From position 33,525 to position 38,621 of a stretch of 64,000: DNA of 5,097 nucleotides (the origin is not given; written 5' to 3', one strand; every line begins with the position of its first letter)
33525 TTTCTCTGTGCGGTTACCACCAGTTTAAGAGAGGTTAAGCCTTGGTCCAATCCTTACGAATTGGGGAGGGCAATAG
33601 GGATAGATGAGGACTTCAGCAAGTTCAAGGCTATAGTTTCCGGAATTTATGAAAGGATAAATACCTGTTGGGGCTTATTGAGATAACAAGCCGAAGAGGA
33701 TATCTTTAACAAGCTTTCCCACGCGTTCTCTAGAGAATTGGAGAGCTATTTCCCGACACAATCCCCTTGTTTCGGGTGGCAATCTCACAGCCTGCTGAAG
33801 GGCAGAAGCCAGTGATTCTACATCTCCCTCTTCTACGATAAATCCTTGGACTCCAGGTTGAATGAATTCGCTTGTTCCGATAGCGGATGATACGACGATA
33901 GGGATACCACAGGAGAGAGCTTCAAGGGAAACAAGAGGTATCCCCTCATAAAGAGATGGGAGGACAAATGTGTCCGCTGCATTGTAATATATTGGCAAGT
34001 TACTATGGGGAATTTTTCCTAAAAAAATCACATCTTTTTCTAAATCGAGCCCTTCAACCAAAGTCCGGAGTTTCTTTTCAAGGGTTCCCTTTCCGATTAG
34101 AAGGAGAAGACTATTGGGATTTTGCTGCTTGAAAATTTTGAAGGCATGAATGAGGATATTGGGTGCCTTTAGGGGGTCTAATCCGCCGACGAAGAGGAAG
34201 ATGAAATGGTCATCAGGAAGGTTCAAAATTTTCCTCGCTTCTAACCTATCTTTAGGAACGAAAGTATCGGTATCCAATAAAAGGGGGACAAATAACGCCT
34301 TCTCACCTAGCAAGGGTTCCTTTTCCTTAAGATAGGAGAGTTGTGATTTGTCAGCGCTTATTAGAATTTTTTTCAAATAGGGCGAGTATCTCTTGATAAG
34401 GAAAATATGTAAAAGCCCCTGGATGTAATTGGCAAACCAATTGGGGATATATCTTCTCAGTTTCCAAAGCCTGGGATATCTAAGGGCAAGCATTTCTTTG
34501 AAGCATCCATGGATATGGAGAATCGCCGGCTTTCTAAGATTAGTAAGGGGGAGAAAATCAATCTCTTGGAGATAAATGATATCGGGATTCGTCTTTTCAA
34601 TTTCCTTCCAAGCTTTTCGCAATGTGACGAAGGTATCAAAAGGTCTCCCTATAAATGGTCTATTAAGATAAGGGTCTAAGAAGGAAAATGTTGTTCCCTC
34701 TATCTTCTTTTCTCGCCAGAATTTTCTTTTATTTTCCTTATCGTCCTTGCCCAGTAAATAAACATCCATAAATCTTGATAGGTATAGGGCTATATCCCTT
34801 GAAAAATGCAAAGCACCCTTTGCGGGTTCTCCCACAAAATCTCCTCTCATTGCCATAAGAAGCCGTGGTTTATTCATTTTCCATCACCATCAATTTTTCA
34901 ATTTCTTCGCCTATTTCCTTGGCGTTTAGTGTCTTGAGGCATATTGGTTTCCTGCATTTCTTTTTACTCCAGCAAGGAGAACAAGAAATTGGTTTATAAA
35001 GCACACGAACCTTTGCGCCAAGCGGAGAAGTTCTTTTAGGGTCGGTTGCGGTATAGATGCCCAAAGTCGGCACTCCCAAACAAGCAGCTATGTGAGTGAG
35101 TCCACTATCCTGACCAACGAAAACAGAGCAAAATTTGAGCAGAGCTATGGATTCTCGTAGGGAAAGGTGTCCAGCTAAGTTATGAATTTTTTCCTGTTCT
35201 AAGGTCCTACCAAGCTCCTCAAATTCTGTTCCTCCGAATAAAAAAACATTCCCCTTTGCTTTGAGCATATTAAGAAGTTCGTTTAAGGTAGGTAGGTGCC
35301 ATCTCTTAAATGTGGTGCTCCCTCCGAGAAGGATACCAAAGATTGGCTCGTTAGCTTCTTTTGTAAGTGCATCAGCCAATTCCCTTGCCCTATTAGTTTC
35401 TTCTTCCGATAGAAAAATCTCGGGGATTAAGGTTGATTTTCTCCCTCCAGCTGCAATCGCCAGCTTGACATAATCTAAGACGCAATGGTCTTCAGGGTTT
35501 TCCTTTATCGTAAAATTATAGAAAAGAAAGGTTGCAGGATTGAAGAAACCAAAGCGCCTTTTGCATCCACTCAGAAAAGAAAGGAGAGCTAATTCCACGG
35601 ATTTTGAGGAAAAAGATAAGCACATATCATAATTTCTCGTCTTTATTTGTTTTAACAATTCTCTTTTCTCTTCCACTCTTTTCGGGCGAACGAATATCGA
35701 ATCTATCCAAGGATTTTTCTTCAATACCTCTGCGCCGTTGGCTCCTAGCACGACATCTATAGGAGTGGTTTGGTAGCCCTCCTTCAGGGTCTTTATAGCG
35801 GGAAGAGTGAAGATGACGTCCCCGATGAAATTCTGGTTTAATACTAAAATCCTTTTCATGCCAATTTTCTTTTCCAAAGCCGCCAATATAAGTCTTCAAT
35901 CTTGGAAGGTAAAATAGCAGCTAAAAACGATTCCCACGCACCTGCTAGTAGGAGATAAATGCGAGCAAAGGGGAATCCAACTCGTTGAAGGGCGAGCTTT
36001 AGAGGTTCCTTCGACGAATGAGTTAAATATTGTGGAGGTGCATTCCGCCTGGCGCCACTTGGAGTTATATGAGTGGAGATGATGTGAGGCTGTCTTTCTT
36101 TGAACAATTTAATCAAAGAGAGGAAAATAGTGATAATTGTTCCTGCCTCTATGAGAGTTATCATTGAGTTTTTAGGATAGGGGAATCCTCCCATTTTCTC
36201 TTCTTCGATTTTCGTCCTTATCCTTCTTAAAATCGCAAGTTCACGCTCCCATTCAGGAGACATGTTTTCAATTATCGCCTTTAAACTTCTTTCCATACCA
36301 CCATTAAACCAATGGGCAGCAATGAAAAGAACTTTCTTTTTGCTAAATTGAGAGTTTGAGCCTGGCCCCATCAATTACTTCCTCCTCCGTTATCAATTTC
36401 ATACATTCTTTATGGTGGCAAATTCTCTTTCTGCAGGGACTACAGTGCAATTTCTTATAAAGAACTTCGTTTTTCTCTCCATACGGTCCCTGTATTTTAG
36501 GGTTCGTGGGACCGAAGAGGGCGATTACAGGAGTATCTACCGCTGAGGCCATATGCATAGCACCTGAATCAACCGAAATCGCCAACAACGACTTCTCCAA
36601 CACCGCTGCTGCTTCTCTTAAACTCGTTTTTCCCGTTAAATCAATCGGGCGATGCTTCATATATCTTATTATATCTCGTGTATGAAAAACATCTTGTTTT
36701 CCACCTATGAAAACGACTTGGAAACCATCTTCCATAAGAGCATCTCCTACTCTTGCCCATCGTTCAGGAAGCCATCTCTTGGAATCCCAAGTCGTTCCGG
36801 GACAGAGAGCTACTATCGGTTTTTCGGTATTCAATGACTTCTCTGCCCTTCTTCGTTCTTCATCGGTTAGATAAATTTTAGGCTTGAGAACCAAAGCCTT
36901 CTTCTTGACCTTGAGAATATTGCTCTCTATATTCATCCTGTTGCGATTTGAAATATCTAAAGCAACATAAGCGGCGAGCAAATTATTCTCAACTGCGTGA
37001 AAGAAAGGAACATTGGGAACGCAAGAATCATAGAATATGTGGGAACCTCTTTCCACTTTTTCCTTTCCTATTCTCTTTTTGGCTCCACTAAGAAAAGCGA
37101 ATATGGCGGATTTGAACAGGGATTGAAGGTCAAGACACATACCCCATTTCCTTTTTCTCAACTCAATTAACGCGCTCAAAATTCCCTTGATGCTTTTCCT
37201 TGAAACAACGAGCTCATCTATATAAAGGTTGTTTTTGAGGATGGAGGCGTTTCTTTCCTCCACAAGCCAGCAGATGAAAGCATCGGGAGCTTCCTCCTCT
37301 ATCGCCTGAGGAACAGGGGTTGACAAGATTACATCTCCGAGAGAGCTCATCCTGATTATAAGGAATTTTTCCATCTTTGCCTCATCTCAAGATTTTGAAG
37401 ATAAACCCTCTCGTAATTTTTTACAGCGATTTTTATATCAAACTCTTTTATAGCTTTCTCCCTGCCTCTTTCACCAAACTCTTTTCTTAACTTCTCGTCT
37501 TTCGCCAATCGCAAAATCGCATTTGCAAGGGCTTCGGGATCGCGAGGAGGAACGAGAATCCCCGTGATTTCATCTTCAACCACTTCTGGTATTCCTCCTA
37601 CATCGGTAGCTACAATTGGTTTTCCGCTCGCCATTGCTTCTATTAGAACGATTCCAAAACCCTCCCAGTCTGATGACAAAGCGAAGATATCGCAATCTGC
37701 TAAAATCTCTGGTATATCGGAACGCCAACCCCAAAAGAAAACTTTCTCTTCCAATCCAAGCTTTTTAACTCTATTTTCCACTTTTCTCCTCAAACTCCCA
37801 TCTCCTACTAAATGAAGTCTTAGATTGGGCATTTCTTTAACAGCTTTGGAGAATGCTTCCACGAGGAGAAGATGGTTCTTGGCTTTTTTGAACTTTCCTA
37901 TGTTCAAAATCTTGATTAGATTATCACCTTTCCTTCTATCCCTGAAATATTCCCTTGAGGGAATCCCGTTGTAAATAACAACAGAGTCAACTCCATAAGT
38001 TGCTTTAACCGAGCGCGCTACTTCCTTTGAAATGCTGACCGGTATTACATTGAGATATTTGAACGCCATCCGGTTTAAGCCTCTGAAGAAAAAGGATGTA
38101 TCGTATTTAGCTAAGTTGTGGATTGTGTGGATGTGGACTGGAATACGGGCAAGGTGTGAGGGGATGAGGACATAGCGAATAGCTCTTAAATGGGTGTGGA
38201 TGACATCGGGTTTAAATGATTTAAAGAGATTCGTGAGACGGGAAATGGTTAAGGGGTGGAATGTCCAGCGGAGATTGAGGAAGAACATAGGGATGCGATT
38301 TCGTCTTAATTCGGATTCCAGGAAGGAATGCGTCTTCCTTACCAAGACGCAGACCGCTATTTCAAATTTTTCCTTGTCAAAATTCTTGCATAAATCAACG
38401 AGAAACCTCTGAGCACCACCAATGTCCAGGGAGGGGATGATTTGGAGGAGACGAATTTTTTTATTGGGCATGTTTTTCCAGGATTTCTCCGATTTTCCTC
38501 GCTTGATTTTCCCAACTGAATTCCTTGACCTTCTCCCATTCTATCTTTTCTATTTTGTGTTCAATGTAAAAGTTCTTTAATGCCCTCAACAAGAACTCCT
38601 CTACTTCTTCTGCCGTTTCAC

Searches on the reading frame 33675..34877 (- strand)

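Call 41: search_protein_families(library=ncbifam, proteins=[window:33675-34877:-], max_evalue=1e-10)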
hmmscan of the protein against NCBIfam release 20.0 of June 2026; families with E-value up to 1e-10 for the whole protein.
window:33675-34877:- (400 aa): 22 families
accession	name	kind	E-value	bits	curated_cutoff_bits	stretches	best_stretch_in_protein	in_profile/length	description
TIGR03088.1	stp2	hypoth_equivalog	1.5e-26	93.4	409.05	1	160-364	129-336/374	TIGR03088 family PEP-CTERM/XrtA system glycosyltransferase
TIGR03999.1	thiol_BshA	equivalog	3.1e-26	92.2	273.7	1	197-360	172-332/375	N-acetyl-alpha-D-glucosaminyl L-malate synthase BshA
TIGR03449.1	mycothiol_MshA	equivalog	5.1e-25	88.2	462.5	1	201-375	197-378/406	D-inositol-3-phosphate glycosyltransferase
TIGR04157.1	glyco_rSAM_CFB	subfamily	7.8e-25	87.7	400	1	193-348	194-348/406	TIGR04157 family glycosyltransferase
NF041876.1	EPS_EpsE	equivalog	8.4e-23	81.2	400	1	193-373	187-368/389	exopolysaccharide biosynthesis GT4 family glycosyltransferase EpsE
TIGR04047.1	MSMEG_0565_glyc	hypoth_equivalog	1.5e-20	73.6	259.85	1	225-367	194-342/373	MSMEG_0565 family glycosyltransferase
TIGR04063.1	stp3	hypoth_equivalog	3.9e-20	72.1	442.05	1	202-381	190-374/397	TIGR04063 family PEP-CTERM/XrtA system glycosyltransferase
NF047684.1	TeichurnBiosyTuaC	equivalog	5.4e-19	68.4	550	1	187-365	180-353/391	teichuronic acid biosynthesis protein TuaC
NF038298.1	EPS_HpsO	equivalog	1.3e-16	60.4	575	1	193-368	170-354/388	hormogonium polysaccharide biosynthesis glycosyltransferase HpsO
NF038229.1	Glyco4_Geo_Pelo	equivalog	4.2e-16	58.9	400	1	176-366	117-304/338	GPMC system family 4 glycosyltransferase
TIGR04005.1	wcaL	equivalog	1.8e-15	56.7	537.6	1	228-369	226-373/406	colanic acid biosynthesis glycosyltransferase WcaL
NF049988.1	MGlcDAGSynMgs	equivalog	2.9e-15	56.5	400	1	209-391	198-381/398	alpha-monoglucosyldiacylglycerol synthase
NF012028.0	PRK15484.1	subfamily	6.7e-15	55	618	1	195-362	164-340/380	lipopolysaccharide N-acetylglucosaminyltransferase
NF007396.0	PRK09922.1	equivalog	7.9e-15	54.6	385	1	224-364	182-324/361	lipopolysaccharide 1,6-galactosyltransferase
NF050063.1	ProtGlycPglJ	equivalog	8.6e-15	54.8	500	1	220-364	190-330/363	N-acetylgalactosamine-N,N'-diacetylbacillosaminyl-diphospho-undecaprenol 4-alpha-N-acetylgalactosaminyltransferase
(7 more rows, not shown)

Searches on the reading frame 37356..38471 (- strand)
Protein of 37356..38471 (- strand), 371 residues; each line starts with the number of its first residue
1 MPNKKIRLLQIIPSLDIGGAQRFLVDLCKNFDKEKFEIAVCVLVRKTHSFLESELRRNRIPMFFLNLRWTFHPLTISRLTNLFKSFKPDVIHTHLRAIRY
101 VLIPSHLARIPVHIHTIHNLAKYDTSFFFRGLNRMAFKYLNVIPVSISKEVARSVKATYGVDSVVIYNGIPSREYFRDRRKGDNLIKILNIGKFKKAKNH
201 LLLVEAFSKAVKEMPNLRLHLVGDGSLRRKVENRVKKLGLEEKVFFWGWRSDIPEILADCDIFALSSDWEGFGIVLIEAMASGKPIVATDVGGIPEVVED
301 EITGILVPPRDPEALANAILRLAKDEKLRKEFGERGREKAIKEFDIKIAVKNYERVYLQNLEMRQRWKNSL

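Call 41: search_protein_families(library=ncbifam, proteins=[window:37356-38471:-], max_evalue=1e-10)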
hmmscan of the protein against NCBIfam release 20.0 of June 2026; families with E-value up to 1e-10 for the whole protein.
window:37356-38471:- (371 aa): 31 families (the best 25 are shown)
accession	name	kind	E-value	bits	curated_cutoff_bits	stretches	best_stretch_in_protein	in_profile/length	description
TIGR03088.1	stp2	hypoth_equivalog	3.2e-62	210.7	409.05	1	8-360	4-373/374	TIGR03088 family PEP-CTERM/XrtA system glycosyltransferase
TIGR03999.1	thiol_BshA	equivalog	2.4e-39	135.3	273.7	1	164-360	170-373/375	N-acetyl-alpha-D-glucosaminyl L-malate synthase BshA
NF041876.1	EPS_EpsE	equivalog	9.1e-35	120.6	400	1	140-348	165-384/389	exopolysaccharide biosynthesis GT4 family glycosyltransferase EpsE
NF050063.1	ProtGlycPglJ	equivalog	2.1e-28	99.6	500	1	188-350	197-357/363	N-acetylgalactosamine-N,N'-diacetylbacillosaminyl-diphospho-undecaprenol 4-alpha-N-acetylgalactosaminyltransferase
NF050056.1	ProtGlycPglH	equivalog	1.5e-26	93.4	600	1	8-352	3-345/354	GalNAc-alpha-(1->4)-GalNAc-alpha-(1->3)-diNAcBac-PP-undecaprenol alpha-1,4-N-acetyl-D-galactosaminyltransferase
TIGR04047.1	MSMEG_0565_glyc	hypoth_equivalog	5.8e-26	91.5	259.85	1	108-338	108-353/373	MSMEG_0565 family glycosyltransferase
TIGR02149.1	glgA_Coryne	subfamily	2.3e-23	83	302.4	1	164-357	172-387/391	glycogen synthase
TIGR04063.1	stp3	hypoth_equivalog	6.8e-23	81.2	442.05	1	191-359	219-394/397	TIGR04063 family PEP-CTERM/XrtA system glycosyltransferase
NF007396.0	PRK09922.1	equivalog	2.8e-22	79.1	385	1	163-329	160-330/361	lipopolysaccharide 1,6-galactosyltransferase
TIGR03449.1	mycothiol_MshA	equivalog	6.2e-21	74.8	462.5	1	189-359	224-402/406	D-inositol-3-phosphate glycosyltransferase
NF011726.0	PRK15179.1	equivalog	4.5e-20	71.5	733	1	181-352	513-686/694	Vi polysaccharide biosynthesis protein TviE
NF047880.1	glyco_SdgA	exception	4.6e-20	71.6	800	1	149-354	281-484/488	serine-aspartate repeat adhesin O-glycosyltransferase SdgA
NF047881.1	glyco_SdgB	exception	6.2e-20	71.3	800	1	113-342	246-479/496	serine-aspartate repeat adhesin O-glycosyltransferase SdgB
NF041010.1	glycosy_Agl16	equivalog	8.3e-19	67.6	575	1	113-342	107-334/352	glycosylation protein Agl16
NF047684.1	TeichurnBiosyTuaC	equivalog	9.3e-19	67.6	550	1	187-358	211-387/391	teichuronic acid biosynthesis protein TuaC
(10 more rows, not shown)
